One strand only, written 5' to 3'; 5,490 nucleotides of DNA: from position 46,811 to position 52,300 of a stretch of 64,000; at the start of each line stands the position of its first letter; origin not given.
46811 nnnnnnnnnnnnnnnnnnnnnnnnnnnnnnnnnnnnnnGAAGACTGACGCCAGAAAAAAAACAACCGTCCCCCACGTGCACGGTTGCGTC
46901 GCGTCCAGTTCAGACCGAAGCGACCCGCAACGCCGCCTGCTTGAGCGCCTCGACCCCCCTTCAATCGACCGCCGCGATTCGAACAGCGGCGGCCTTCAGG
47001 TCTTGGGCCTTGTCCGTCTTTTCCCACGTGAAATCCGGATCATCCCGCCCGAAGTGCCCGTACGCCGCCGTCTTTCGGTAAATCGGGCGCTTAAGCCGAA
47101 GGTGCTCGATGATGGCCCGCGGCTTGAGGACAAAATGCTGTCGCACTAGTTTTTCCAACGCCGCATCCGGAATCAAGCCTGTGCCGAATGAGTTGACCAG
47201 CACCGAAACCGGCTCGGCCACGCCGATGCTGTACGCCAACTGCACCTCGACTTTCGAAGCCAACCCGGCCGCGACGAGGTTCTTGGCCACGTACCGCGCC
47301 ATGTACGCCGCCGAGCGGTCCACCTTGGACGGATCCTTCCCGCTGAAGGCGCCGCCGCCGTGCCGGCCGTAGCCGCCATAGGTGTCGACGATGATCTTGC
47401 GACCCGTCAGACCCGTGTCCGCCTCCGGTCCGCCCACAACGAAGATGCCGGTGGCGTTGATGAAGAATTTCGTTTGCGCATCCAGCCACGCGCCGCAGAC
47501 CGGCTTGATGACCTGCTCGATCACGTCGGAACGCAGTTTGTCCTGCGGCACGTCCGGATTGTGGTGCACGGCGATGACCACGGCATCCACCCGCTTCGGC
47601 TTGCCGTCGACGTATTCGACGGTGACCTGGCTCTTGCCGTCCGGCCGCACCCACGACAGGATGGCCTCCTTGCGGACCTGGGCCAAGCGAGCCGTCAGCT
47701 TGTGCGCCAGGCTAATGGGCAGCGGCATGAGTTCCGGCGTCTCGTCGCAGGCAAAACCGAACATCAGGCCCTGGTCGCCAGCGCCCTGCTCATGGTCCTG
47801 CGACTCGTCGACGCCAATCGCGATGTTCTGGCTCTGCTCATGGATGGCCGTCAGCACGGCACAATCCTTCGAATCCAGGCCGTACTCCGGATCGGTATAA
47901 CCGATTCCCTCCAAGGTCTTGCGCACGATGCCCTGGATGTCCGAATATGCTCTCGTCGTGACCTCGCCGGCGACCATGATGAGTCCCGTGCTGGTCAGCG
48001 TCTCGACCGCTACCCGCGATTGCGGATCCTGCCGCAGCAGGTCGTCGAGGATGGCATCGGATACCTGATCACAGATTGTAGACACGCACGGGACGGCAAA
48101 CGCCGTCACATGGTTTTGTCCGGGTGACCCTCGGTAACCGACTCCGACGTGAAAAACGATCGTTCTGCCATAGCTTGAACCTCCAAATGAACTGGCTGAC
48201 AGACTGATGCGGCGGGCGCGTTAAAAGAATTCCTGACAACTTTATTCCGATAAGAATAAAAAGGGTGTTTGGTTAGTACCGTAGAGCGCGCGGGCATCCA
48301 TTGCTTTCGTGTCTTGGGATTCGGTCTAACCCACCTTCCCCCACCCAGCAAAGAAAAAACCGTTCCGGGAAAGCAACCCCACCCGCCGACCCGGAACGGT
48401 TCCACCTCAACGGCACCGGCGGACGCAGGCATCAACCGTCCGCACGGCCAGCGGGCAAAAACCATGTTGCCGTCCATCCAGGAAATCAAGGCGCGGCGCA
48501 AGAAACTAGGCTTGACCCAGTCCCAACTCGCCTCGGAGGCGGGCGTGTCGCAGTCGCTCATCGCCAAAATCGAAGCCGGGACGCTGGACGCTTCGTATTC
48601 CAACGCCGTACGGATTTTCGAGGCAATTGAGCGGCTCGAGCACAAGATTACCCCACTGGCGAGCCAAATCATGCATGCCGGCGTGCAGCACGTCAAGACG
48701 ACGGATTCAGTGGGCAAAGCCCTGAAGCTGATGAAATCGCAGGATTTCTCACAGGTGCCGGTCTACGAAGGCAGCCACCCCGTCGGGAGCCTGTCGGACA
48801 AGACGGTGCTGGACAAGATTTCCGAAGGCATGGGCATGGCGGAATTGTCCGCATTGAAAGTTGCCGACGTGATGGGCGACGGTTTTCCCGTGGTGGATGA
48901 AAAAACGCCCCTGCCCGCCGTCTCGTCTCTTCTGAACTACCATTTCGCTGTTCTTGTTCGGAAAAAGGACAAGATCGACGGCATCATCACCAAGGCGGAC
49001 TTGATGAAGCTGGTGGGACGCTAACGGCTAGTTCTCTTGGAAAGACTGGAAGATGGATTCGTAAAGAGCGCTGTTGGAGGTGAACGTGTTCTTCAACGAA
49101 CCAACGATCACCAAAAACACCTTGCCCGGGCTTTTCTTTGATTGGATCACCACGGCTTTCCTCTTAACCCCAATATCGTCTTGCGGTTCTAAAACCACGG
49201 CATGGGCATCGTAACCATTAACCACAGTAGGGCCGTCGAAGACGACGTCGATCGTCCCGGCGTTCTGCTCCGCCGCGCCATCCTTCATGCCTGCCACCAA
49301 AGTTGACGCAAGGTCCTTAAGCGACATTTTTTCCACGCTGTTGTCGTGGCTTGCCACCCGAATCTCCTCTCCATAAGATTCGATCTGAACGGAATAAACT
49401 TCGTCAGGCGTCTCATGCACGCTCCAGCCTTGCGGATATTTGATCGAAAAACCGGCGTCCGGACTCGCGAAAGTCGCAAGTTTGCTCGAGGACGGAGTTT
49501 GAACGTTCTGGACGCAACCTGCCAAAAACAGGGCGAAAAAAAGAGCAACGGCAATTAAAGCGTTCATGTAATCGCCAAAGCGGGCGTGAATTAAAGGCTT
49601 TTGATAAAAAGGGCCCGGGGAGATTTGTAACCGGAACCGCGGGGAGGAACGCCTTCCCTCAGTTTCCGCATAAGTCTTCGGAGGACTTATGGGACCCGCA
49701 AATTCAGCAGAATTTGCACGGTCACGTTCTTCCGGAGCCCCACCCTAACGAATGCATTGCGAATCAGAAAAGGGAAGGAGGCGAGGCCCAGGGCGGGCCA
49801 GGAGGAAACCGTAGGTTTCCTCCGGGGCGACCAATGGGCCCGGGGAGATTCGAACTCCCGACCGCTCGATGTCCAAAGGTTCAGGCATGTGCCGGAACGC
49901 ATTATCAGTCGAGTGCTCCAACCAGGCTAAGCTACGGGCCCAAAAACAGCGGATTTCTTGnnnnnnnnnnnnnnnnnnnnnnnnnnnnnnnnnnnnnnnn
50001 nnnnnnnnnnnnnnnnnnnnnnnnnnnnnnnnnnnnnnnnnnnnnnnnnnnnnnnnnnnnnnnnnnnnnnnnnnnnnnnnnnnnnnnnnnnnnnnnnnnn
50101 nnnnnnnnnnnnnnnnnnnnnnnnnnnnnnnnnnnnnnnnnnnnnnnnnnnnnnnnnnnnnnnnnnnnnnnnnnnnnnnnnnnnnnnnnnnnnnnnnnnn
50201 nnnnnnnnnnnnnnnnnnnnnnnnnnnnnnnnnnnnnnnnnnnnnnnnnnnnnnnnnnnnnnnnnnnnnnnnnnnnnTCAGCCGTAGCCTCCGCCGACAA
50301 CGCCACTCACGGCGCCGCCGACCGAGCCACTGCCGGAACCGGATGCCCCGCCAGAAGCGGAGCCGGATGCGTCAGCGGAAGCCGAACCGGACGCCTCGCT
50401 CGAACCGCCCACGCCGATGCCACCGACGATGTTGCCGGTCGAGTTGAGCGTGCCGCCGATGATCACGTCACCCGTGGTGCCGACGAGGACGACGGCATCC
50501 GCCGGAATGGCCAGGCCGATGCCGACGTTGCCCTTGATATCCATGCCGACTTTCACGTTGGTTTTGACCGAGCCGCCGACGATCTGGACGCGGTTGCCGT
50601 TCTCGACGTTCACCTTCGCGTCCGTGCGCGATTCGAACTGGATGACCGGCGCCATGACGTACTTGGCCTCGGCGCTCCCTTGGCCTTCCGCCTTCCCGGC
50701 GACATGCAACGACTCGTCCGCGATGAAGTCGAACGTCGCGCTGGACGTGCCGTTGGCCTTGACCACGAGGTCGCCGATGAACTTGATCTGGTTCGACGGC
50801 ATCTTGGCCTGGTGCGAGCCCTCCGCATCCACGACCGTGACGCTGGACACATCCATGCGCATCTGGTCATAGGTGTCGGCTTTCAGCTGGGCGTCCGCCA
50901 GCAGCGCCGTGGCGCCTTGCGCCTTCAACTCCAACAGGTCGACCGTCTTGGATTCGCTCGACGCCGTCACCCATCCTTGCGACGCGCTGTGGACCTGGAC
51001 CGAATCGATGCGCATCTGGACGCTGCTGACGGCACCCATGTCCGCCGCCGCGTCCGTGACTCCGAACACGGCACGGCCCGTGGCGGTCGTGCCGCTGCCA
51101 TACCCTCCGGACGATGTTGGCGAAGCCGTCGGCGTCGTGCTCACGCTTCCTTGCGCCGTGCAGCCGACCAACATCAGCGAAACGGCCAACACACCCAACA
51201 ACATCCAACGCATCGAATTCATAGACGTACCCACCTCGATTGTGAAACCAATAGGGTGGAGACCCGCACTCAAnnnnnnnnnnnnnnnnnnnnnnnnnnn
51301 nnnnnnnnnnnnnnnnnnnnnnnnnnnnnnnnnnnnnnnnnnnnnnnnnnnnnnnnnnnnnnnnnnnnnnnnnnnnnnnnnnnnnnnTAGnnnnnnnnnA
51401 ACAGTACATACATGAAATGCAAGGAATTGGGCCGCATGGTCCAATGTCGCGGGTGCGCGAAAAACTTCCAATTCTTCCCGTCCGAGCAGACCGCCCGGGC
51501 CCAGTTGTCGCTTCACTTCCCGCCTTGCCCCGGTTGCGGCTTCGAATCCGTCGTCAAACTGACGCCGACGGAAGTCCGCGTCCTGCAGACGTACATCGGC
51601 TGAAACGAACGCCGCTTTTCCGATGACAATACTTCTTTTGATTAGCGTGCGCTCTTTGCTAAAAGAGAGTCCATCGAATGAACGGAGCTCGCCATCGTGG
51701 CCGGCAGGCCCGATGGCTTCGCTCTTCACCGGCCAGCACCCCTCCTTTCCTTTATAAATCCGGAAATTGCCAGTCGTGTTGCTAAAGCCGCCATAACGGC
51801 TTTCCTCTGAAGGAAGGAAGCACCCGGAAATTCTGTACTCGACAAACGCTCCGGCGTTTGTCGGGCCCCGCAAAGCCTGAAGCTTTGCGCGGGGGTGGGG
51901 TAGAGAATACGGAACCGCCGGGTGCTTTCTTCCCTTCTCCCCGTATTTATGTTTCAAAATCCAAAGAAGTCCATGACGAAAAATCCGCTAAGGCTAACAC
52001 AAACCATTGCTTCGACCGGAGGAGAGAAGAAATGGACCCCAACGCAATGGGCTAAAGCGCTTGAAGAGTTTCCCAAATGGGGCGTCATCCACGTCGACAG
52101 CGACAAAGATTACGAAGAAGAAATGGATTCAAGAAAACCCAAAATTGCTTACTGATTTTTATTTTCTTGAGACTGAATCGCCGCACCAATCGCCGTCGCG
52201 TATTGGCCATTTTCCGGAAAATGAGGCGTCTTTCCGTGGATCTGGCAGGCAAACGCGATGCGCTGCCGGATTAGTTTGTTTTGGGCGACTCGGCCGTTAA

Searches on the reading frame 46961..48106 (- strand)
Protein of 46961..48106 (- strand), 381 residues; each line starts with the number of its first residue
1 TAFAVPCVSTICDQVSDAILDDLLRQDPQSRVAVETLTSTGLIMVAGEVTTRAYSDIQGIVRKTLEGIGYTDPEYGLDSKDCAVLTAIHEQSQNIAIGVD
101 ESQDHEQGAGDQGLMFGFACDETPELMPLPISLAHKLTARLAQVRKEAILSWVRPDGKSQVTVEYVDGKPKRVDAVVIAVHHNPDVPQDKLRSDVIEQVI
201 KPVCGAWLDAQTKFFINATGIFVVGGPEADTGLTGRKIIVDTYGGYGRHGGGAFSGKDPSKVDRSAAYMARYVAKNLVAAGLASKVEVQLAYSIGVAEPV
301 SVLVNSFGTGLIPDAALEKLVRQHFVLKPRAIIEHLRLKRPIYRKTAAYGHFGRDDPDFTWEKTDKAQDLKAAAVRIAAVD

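Call 78: search_protein_families(library=pfam, proteins=[window:46961-48106:-], max_evalue=0.001)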
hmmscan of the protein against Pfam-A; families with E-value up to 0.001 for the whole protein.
window:46961-48106:- (381 aa): 3 families
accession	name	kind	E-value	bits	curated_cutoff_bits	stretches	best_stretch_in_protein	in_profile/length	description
PF02773.21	S-AdoMet_synt_C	-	1e-67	226.7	25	1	224-363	1-138/138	S-adenosylmethionine synthetase, C-terminal domain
PF02772.21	S-AdoMet_synt_M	-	4.2e-47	159.6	29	1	106-222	1-120/120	S-adenosylmethionine synthetase, central domain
PF00438.25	S-AdoMet_synt_N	-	1.4e-30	106.2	33.1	1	11-92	17-98/99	S-adenosylmethionine synthetase, N-terminal domain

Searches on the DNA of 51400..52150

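Call 98: search_rna_families(source=window, start=51400, end=52150, threshold=evalue, max_evalue=1)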
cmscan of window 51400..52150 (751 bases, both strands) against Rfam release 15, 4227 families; matches with E-value up to 1: 1.
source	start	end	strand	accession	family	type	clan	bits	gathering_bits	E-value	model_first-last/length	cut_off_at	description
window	51752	51868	+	RF01906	HOTAIR_3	Gene; lncRNA;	-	15.1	80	0.94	1-98/98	no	HOTAIR conserved region 3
